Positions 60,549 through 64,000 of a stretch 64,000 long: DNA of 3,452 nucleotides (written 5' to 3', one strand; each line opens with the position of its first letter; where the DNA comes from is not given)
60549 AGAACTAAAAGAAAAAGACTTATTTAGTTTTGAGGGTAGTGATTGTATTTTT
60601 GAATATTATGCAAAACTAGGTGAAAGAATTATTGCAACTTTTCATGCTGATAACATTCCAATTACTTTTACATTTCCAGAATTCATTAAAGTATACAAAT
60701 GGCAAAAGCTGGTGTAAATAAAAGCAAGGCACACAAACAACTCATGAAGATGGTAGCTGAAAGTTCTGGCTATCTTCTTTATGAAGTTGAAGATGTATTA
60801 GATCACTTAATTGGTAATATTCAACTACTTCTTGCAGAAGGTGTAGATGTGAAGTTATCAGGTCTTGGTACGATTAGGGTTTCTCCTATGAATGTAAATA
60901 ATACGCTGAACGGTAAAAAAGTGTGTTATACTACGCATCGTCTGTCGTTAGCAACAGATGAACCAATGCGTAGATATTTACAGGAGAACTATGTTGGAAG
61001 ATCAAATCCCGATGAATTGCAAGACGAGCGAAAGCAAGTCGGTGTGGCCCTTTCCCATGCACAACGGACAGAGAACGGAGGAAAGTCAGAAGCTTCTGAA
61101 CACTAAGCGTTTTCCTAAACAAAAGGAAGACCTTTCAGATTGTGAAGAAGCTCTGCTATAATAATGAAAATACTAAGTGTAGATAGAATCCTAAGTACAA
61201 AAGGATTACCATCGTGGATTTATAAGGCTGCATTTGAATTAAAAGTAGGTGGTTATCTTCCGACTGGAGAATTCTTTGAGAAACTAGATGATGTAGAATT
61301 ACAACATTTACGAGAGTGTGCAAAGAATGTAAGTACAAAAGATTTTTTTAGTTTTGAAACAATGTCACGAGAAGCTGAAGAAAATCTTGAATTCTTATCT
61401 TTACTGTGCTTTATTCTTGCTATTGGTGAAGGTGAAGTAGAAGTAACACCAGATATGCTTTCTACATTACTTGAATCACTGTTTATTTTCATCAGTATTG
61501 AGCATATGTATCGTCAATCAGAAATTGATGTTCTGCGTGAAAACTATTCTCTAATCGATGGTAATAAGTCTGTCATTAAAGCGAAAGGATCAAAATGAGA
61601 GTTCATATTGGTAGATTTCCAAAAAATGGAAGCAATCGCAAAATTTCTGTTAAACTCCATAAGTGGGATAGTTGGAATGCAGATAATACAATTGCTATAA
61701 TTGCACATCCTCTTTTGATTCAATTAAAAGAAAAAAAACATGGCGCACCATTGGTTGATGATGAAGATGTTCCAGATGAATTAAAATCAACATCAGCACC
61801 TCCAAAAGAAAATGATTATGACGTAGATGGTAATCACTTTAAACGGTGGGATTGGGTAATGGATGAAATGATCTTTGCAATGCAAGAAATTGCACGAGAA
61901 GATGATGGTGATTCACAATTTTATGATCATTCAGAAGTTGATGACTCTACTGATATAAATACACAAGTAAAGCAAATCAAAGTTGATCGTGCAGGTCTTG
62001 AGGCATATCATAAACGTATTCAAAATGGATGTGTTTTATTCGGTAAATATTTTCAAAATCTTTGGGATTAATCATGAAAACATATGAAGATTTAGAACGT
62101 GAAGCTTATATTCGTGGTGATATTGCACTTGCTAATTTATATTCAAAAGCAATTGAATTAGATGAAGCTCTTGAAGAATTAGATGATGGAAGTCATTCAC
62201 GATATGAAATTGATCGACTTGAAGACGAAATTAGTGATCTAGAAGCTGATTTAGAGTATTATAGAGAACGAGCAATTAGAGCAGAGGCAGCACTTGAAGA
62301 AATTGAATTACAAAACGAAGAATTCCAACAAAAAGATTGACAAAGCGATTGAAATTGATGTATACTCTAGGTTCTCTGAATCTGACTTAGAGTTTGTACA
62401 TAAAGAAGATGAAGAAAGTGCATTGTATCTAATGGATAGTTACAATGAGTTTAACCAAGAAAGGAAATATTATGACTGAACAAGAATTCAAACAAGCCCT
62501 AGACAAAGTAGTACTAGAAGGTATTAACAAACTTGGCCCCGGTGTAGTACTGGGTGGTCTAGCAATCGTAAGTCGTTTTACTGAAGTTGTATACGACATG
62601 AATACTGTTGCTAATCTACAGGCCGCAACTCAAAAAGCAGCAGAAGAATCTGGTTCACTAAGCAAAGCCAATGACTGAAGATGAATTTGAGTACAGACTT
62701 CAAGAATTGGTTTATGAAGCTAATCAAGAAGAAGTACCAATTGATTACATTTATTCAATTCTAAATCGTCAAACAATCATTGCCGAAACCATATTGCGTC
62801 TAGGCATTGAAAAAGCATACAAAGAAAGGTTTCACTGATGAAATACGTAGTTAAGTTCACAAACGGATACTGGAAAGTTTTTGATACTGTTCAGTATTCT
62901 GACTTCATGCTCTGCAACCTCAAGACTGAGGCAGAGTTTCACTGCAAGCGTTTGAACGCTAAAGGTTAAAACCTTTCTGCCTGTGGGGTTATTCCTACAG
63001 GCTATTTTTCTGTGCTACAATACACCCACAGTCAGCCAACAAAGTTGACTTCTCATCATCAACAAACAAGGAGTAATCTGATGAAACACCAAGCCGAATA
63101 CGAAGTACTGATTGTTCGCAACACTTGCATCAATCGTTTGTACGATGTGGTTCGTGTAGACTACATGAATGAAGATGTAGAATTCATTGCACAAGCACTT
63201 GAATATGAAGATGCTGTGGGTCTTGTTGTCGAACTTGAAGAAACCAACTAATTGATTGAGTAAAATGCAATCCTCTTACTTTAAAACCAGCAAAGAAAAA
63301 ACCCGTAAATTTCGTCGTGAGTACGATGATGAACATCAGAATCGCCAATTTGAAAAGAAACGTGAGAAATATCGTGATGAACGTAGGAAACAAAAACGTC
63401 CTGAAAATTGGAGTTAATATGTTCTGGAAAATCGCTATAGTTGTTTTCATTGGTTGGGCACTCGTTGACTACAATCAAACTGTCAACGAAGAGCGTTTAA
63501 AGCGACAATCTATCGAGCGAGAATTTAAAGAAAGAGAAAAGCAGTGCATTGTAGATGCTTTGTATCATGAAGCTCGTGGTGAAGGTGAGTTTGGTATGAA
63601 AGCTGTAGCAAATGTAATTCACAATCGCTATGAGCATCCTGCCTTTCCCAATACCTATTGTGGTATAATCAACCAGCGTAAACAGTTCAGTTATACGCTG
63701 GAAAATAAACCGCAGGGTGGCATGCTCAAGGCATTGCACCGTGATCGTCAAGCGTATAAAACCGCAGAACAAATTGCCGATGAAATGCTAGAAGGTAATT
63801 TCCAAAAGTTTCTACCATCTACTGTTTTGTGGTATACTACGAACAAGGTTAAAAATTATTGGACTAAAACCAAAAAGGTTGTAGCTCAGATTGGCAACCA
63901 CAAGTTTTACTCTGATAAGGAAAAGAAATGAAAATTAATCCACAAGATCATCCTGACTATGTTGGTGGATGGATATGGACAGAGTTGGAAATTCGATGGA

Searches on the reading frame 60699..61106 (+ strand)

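Call 37: search_protein_families(library=phrogs, proteins=[window:60699-61106:+], max_evalue=0.01)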
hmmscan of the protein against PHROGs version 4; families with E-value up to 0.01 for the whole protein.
window:60699-61106:+ (135 aa): 1 family
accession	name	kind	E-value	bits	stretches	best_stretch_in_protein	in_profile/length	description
phrog_379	-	DNA, RNA and nucleotide metabolism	6.3e-07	30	1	12-62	32-82/138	DNA binding protein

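Call 49: search_protein_families(library=pfam, proteins=[window:60699-61106:+], max_evalue=0.05)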
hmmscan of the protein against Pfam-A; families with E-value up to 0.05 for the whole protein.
window:60699-61106:+ (135 aa): 3 families
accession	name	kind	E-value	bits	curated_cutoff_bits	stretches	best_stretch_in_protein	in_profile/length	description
PF00216.26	Bac_DNA_binding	-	1.8e-06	28.6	22.4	1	13-67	4-58/90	Bacterial DNA-binding protein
PF18291.6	HU-HIG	-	0.0001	22.8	26.2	1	3-69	25-90/125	HU domain fused to wHTH, Ig, or Glycine-rich motif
PF12841.12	YvrJ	-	0.046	13.7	29.5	0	23-44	12-33/36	YvrJ protein family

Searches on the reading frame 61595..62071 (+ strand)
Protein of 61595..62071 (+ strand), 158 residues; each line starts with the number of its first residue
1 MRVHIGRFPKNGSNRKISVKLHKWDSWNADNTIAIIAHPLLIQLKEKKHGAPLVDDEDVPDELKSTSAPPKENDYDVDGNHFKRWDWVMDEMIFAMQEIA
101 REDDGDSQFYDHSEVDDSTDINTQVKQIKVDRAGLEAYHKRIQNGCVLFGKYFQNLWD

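Call 38: search_protein_families(library=phrogs, proteins=[window:61595-62071:+], max_evalue=0.01)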
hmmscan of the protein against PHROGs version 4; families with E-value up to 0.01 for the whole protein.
window:61595-62071:+ (158 aa): 1 family
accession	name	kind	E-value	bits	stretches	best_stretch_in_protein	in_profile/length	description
phrog_11543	-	unknown function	1.8e-40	140.2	1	1-158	1-173/173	-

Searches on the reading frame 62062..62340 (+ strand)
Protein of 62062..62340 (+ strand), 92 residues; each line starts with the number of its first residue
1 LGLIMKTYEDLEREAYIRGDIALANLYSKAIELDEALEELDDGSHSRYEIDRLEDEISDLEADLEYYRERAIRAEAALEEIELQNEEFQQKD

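Call 38: search_protein_families(library=phrogs, proteins=[window:62062-62340:+], max_evalue=0.01)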
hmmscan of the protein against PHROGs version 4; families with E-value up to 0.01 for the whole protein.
window:62062-62340:+ (92 aa): 0 families

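Call 49: search_protein_families(library=pfam, proteins=[window:62062-62340:+], max_evalue=0.05)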
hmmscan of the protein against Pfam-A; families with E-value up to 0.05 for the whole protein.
window:62062-62340:+ (92 aa): 3 families
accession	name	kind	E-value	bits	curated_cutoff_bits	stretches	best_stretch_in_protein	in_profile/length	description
PF24423.1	OVT1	-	0.0045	17.8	30.9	1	41-91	36-87/100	Major antigen, helical domain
PF23379.1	DUF7096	-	0.013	15.8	27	1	23-76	147-199/208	Domain of unknown function (DUF7096)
PF20186.3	DUF6549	-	0.033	14.6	27.4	1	47-90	2-45/167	Family of unknown function (DUF6549)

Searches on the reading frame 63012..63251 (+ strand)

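Call 38: search_protein_families(library=phrogs, proteins=[window:63012-63251:+], max_evalue=0.01)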
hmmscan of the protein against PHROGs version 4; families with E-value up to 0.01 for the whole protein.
window:63012-63251:+ (79 aa): 0 families

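Call 49: search_protein_families(library=pfam, proteins=[window:63012-63251:+], max_evalue=0.05)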
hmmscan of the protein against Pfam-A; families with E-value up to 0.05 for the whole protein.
window:63012-63251:+ (79 aa): 1 family
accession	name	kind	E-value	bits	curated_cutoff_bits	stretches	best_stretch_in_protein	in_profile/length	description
PF22545.2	2CompARG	-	0.00075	20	27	1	20-62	50-92/170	2-Component system ADP-ribose glycohydrolase domain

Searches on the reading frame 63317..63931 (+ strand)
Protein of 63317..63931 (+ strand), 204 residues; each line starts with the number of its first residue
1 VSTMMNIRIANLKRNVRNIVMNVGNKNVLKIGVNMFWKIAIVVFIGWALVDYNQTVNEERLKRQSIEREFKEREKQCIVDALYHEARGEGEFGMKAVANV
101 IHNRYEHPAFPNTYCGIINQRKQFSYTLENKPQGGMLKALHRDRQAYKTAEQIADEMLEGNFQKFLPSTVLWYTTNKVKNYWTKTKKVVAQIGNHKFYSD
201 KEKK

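Call 38: search_protein_families(library=phrogs, proteins=[window:63317-63931:+], max_evalue=0.01)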
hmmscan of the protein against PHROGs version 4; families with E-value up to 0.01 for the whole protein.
window:63317-63931:+ (204 aa): 5 families
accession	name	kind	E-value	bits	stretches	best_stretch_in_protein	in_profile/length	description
phrog_938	-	lysis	2.6e-24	85.5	1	59-203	37-175/2185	endolysin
phrog_14642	-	lysis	1.5e-12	48.4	1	58-197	86-213/215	endolysin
phrog_30550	-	unknown function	3e-10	41.1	1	71-187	85-200/220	-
phrog_15649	-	lysis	8.5e-10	38.3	1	73-162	229-317/1079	endolysin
phrog_17417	-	unknown function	4.6e-07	30.8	1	55-126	63-134/192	-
